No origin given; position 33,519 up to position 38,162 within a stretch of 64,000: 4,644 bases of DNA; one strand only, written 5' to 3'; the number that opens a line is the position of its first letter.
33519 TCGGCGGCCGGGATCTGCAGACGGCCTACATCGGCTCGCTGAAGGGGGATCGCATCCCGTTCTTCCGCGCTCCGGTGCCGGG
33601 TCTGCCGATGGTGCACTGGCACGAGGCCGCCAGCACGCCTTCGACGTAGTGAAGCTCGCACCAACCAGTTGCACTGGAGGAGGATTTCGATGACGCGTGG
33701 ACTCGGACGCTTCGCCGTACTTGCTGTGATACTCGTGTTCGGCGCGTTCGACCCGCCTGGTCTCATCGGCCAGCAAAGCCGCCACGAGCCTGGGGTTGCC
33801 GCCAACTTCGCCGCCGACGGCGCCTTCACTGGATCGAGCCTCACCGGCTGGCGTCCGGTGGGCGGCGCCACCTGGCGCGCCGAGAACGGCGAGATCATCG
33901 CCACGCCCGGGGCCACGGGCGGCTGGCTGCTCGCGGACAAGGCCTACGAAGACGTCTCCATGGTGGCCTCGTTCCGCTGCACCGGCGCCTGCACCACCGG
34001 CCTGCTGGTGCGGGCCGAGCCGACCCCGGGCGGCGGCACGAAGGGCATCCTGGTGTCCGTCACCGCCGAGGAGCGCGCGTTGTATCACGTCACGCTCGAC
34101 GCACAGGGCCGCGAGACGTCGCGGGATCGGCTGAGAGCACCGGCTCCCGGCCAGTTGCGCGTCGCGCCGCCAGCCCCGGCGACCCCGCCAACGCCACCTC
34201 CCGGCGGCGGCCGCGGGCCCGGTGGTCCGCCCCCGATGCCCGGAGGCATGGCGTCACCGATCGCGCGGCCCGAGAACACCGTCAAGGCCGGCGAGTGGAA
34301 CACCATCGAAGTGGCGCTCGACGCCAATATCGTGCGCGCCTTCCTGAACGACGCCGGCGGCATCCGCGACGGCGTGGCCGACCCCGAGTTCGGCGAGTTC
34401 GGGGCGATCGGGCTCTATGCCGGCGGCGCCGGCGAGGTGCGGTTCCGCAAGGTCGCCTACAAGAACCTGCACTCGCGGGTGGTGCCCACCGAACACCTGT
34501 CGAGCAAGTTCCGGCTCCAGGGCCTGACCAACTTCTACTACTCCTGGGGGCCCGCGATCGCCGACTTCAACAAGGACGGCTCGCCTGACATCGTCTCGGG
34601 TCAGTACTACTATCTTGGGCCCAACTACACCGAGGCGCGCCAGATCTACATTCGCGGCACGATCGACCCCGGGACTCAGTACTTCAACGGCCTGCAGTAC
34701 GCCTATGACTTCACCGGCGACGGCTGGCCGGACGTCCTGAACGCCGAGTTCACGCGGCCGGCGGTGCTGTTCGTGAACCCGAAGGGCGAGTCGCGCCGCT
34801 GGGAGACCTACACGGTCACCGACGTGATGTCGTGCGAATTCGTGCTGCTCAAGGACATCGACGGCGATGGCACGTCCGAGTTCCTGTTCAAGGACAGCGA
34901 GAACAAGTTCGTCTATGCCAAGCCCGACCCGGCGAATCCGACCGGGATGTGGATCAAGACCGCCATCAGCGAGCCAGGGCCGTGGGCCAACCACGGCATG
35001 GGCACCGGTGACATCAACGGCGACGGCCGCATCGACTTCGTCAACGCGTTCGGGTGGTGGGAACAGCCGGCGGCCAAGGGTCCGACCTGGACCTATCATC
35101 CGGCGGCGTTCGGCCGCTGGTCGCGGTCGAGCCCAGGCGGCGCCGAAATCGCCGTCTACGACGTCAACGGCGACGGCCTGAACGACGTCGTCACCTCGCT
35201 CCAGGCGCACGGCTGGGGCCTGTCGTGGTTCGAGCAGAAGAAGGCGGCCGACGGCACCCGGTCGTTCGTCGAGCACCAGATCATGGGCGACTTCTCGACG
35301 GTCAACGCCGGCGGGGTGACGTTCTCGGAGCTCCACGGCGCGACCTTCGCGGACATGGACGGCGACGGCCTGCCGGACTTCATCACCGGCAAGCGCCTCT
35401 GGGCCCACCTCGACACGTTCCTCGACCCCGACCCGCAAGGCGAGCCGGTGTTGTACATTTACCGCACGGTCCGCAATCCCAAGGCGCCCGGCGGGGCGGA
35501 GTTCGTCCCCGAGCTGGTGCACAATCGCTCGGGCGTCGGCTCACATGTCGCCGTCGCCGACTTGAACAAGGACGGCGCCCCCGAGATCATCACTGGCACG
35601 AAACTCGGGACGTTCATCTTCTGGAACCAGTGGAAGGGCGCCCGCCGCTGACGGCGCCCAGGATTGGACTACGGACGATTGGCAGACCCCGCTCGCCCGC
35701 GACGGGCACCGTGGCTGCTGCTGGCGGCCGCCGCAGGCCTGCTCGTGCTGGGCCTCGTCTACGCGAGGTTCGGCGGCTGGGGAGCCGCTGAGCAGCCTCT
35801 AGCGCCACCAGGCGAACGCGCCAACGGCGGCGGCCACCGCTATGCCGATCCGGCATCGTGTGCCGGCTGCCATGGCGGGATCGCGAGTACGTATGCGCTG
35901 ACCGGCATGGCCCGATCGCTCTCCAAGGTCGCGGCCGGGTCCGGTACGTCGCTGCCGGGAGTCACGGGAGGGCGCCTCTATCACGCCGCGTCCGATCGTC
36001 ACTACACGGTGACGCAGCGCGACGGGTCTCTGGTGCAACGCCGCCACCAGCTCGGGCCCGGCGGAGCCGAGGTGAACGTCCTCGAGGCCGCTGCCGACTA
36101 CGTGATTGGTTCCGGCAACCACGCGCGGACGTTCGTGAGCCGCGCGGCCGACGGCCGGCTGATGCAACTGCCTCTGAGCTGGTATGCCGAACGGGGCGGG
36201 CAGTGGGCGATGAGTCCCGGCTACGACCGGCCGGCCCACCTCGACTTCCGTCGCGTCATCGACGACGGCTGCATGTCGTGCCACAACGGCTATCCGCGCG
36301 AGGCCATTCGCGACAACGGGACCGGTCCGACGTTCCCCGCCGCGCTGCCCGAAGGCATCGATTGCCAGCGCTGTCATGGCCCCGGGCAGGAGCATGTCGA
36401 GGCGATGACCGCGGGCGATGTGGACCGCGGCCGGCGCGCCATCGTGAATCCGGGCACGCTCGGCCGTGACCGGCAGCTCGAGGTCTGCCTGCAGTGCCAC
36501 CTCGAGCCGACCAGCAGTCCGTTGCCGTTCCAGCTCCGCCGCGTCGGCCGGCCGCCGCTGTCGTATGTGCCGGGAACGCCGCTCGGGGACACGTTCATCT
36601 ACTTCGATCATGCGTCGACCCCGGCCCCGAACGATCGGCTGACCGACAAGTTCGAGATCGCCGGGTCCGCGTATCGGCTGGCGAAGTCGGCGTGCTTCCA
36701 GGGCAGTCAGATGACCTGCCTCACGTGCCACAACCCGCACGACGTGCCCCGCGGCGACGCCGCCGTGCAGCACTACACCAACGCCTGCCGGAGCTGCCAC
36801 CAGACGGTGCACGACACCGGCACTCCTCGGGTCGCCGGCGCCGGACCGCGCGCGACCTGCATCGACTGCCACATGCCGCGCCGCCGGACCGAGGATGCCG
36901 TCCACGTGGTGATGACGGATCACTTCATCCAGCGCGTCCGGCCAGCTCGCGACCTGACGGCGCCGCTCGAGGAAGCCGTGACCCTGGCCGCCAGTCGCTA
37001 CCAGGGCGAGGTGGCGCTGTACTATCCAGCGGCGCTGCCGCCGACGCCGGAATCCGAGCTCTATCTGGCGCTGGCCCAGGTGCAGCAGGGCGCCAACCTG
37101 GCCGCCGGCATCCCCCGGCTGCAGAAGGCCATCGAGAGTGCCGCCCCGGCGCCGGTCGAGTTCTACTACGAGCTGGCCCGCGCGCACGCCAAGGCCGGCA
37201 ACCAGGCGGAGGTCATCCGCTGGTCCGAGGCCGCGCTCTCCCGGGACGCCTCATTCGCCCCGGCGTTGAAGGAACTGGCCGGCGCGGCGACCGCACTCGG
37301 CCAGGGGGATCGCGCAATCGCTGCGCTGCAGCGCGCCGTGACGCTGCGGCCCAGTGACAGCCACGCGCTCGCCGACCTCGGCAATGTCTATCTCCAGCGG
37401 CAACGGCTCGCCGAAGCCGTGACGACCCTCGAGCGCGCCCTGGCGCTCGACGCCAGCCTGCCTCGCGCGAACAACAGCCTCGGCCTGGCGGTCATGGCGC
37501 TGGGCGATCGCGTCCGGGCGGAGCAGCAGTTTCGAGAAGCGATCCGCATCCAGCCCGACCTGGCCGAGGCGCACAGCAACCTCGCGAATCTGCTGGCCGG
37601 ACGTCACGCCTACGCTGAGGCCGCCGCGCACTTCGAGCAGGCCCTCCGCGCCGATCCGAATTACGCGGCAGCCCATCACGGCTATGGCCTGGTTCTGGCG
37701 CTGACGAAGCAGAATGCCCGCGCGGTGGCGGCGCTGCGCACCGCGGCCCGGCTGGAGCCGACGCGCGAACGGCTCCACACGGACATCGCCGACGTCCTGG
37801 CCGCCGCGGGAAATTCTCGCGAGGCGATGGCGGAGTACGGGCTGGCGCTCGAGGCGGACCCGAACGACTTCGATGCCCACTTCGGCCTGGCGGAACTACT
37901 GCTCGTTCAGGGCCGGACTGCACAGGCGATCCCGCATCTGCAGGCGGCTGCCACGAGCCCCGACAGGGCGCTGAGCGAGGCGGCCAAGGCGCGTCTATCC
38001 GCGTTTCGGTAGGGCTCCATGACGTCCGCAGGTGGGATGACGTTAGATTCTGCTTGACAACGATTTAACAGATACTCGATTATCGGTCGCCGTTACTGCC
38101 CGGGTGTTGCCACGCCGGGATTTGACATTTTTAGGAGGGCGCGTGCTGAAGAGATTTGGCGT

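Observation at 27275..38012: Candidate periplasmic PQQ/cytochrome-c-linked glycoside oxidation module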

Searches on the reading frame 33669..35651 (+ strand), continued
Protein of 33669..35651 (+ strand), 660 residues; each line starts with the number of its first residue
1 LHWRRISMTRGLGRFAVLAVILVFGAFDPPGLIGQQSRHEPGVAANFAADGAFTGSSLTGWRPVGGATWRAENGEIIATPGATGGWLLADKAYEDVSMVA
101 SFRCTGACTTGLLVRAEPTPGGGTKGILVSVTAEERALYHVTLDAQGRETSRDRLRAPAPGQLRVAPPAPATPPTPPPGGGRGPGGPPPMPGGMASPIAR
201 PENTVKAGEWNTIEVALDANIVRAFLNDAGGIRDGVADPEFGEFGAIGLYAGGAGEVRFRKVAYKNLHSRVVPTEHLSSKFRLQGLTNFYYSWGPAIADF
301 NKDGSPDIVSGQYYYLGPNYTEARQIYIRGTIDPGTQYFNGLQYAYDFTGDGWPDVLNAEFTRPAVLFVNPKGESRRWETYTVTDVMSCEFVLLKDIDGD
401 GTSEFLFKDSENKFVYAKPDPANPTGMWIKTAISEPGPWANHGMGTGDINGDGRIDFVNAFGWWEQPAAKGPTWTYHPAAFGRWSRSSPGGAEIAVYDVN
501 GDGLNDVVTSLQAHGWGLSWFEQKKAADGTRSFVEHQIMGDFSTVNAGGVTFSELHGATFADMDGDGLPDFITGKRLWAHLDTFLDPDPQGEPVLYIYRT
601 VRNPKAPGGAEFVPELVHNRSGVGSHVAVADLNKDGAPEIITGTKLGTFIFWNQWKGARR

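Call 91: find_encoding_contigs(protein=P0135, flank=10000, max_places=2)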
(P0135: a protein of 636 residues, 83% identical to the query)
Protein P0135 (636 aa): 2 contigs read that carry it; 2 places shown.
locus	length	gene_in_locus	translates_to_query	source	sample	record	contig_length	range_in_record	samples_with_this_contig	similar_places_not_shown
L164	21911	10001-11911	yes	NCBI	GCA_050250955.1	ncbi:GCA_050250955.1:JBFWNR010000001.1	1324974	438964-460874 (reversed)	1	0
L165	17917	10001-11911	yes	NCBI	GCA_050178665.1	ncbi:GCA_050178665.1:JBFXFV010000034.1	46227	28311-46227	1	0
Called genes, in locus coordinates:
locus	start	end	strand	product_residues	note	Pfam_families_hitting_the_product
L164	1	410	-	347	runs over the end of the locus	PF01263:Aldose_epim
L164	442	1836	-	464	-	PF00083:Sugar_tr, PF07690:MFS_1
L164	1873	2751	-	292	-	PF07494:Reg_prop (faint), PF08450:SGL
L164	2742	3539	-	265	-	PF00106:adh_short, PF08659:KR (weak), PF23441:SDR (weak), PF13561:adh_short_C2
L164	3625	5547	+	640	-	PF06439:3keto-disac_hyd, PF01839:FG-GAP (faint), PF13517:FG-GAP_3 (weak)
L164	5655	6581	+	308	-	PF01261:AP_endonuc_2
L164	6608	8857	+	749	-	PF01011:PQQ, PF13360:PQQ_2 (weak), PF00034:Cytochrom_C (faint), PF13442:Cytochrome_CBB3, PF01011:PQQ, PF13360:PQQ_2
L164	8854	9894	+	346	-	PF08450:SGL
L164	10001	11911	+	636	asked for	PF06439:3keto-disac_hyd, PF01839:FG-GAP (faint), PF13517:FG-GAP_3 (weak)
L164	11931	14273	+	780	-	PF13428:TPR_14 (faint), PF09699:Paired_CXXCH_1 (faint), PF14522:Cytochrome_C7 (faint), PF13424:TPR_12 (faint), PF07719:TPR_2 (faint), PF14559:TPR_19 (weak), PF13414:TPR_11 (weak), PF13432:TPR_16 (weak), +4 more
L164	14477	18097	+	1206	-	PF13620:CarboxypepD_reg, PF25183:OMP_b-brl_4, PF00593:TonB_dep_Rec_b-barrel (weak)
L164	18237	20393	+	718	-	PF00456:Transketolase_N, PF02779:Transket_pyr, PF02780:Transketolase_C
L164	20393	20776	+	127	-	PF00190:Cupin_1, PF02311:AraC_binding, PF07883:Cupin_2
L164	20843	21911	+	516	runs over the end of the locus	PF00171:Aldedh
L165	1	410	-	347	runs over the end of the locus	PF01263:Aldose_epim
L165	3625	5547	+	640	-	PF06439:3keto-disac_hyd, PF01839:FG-GAP (faint), PF13517:FG-GAP_3 (weak)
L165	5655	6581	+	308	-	PF01261:AP_endonuc_2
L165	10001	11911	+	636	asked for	PF06439:3keto-disac_hyd, PF01839:FG-GAP (faint), PF13517:FG-GAP_3 (weak)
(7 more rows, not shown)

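Call 92: find_encoding_contigs(protein=P0173, flank=10000, max_places=2)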
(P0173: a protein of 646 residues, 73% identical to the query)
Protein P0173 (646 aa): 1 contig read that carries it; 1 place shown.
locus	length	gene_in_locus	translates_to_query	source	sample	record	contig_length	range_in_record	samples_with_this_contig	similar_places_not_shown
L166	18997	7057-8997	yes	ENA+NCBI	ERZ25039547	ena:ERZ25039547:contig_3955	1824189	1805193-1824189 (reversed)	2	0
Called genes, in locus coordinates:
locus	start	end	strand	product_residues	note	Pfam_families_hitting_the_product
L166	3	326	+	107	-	?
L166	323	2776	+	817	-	PF00069:Pkinase, PF01636:APH (faint), PF07714:PK_Tyr_Ser-Thr, PF03109:ABC1 (weak), PF07676:PD40 (faint), PF26550:Tricorn_2nd (faint), PF26549:Tricorn_N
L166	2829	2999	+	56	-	-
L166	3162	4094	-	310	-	-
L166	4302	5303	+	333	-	PF08450:SGL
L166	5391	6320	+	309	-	PF01261:AP_endonuc_2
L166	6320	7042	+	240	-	PF00392:GntR, PF07729:FCD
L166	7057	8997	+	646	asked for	PF06439:3keto-disac_hyd, PF01839:FG-GAP (faint), PF13517:FG-GAP_3 (weak)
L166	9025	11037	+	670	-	PF01011:PQQ, PF13360:PQQ_2, PF07774:EMC1_C (faint), PF13360:PQQ_2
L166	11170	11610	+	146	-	PF04657:DMT_YdcZ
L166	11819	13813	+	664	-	PF13371:TPR_9 (faint), PF09699:Paired_CXXCH_1 (faint), PF14522:Cytochrome_C7 (faint), PF13424:TPR_12 (weak), PF14559:TPR_19, PF00515:TPR_1 (weak), PF07719:TPR_2 (weak), PF13414:TPR_11, +9 more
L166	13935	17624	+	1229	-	PF13620:CarboxypepD_reg, PF25183:OMP_b-brl_4, PF00593:TonB_dep_Rec_b-barrel (weak)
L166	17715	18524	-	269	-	PF14100:DUF6807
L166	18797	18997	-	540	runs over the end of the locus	PF00732:GMC_oxred_N, PF05199:GMC_oxred_C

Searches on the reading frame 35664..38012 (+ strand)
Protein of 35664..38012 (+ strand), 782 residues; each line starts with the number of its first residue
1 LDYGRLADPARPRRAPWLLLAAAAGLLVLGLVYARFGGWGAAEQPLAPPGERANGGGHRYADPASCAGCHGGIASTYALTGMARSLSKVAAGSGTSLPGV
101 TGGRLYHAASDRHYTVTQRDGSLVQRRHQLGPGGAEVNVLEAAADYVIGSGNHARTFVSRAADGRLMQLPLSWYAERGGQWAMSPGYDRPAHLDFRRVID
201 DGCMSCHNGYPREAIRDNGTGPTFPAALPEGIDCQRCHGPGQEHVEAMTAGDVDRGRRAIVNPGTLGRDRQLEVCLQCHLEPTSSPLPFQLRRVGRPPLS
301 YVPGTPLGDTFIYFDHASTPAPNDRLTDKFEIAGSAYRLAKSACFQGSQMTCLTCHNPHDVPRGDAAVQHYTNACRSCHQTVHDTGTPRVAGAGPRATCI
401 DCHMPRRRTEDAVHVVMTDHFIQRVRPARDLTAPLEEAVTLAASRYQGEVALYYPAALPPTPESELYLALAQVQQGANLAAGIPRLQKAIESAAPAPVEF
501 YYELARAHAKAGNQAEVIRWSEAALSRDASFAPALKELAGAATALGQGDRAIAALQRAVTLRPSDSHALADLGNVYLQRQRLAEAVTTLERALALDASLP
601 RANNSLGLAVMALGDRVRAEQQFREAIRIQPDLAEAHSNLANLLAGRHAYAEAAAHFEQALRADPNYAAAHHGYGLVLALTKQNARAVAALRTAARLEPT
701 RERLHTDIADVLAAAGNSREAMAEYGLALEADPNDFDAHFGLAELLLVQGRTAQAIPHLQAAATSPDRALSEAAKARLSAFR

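Call 5: search_protein_families(library=pfam, max_evalue=0.01, proteins=[window:35664-38012:+])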
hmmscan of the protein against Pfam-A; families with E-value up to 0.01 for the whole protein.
window:35664-38012:+ (782 aa): 22 families
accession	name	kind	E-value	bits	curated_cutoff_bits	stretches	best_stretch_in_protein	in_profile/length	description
PF13414.12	TPR_11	-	3.2e-31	107.2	26.8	5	573-614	1-42/42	TPR repeat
PF07719.23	TPR_2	-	1.6e-28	96.8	27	2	634-667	1-34/34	Tetratricopeptide repeat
PF00515.34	TPR_1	-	3.1e-22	77.8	27.8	2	634-667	1-34/34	Tetratricopeptide repeat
PF14559.12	TPR_19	-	2.2e-21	76.4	25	3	543-598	2-57/68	Tetratricopeptide repeat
PF13431.12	TPR_17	-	3.9e-20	70.8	24.4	2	728-756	5-33/34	Tetratricopeptide repeat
PF13181.12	TPR_8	-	3.9e-20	70.7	25.7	0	567-597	2-32/34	Tetratricopeptide repeat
PF13432.12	TPR_16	-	1.4e-19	70.7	32.7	4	707-766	2-62/65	Tetratricopeptide repeat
PF13428.12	TPR_14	-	1.2e-15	56.9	23.5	1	704-745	3-44/44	Tetratricopeptide repeat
PF13424.12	TPR_12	-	1.4e-09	38.5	30.1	2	534-596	5-75/77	Tetratricopeptide repeat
PF23914.1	TPR_CcmH_CycH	-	5.2e-09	36.6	42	2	660-761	42-146/158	Cytochrome c-type biogenesis protein H TPR domain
PF09699.15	Paired_CXXCH_1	-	1.1e-07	31.9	20.6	0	351-381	8-38/41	Doubled CXXCH motif (Paired_CXXCH_1)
PF14561.12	TPR_20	-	5.6e-07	30.2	25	1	728-779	14-65/90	Tetratricopeptide repeat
PF14522.11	Cytochrome_C7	-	1.8e-06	28.1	24.8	0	201-279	14-66/67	Cytochrome c7 and related cytochrome c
PF13176.12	TPR_7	-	2.4e-06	27.6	27.9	0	568-596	1-29/36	Tetratricopeptide repeat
PF12895.13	ANAPC3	-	4.2e-05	24.2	27.2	0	647-723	2-77/82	Anaphase-promoting complex, cyclosome, subunit 3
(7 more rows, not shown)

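Call 21: search_protein_families(library=ncbifam, max_evalue=0.001, proteins=[window:35664-38012:+])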
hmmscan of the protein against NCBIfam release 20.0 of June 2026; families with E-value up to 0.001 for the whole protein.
window:35664-38012:+ (782 aa): 28 families (the best 25 are shown)
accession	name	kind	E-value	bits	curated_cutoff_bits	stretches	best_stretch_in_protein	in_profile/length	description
NF040959.1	MamA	equivalog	1.6e-31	109.4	200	3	499-661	38-200/204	magnetosome protein MamA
TIGR02917.1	PEP_TPR_lipo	equivalog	7.5e-26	90.3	312.2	1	523-771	320-568/899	XrtA/PEP-CTERM system TPR-repeat protein PrsT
TIGR02521.1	type_IV_pilW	equivalog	6.4e-22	78.2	154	2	571-723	36-190/234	type IV pilus biogenesis/stability protein PilW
NF033762.1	social_mot_Tgl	equivalog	3.2e-18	66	225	3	581-697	46-165/252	social motility TPR repeat lipoprotein Tgl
NF008520.0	PRK11447.1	equivalog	2e-14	52.4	858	2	541-598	278-335/1157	cellulose synthase complex outer membrane protein BcsC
TIGR02552.1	LcrH_SycD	equivalog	5.7e-14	52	104.8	3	559-640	45-125/136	SycD/LcrH family type III secretion system chaperone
NF033758.1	gliding_GltE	equivalog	8.1e-14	51.4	225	1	534-705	156-327/411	adventurous gliding motility TPR repeat lipoprotein GltE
TIGR03508.1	decahem_SO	subfamily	4.6e-13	49.2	192.2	2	201-282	3-80/258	DmsE family decaheme c-type cytochrome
NF033920.0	C39_PA2778_fam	equivalog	1.8e-11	43.9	150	2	619-699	175-255/255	PA2778 family cysteine peptidase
NF041028.1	decahem_GSU2203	exception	3.2e-11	43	325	1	198-281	34-110/317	GSU2203 family decaheme c-type cytochrome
TIGR04510.1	mod_pep_cyc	subfamily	5.1e-09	35.2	400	1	643-767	407-532/814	putative peptide modification system cyclase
NF008757.0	PRK11788.1-5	equivalog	2.3e-08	33.6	363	1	503-689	152-338/388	lipopolysaccharide assembly protein LapB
TIGR00990.1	3a0801s09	subfamily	7.4e-08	31.5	757.25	1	648-758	308-421/615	mitochondrial import receptor subunit TOM70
NF047558.1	TPR_END_plus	domain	1.2e-07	31.5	32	0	501-532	2-33/56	TPR end-of-group domain-containing protein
NF008756.0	PRK11788.1-4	equivalog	1.2e-07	31.1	474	1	503-672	152-320/389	lipopolysaccharide assembly protein LapB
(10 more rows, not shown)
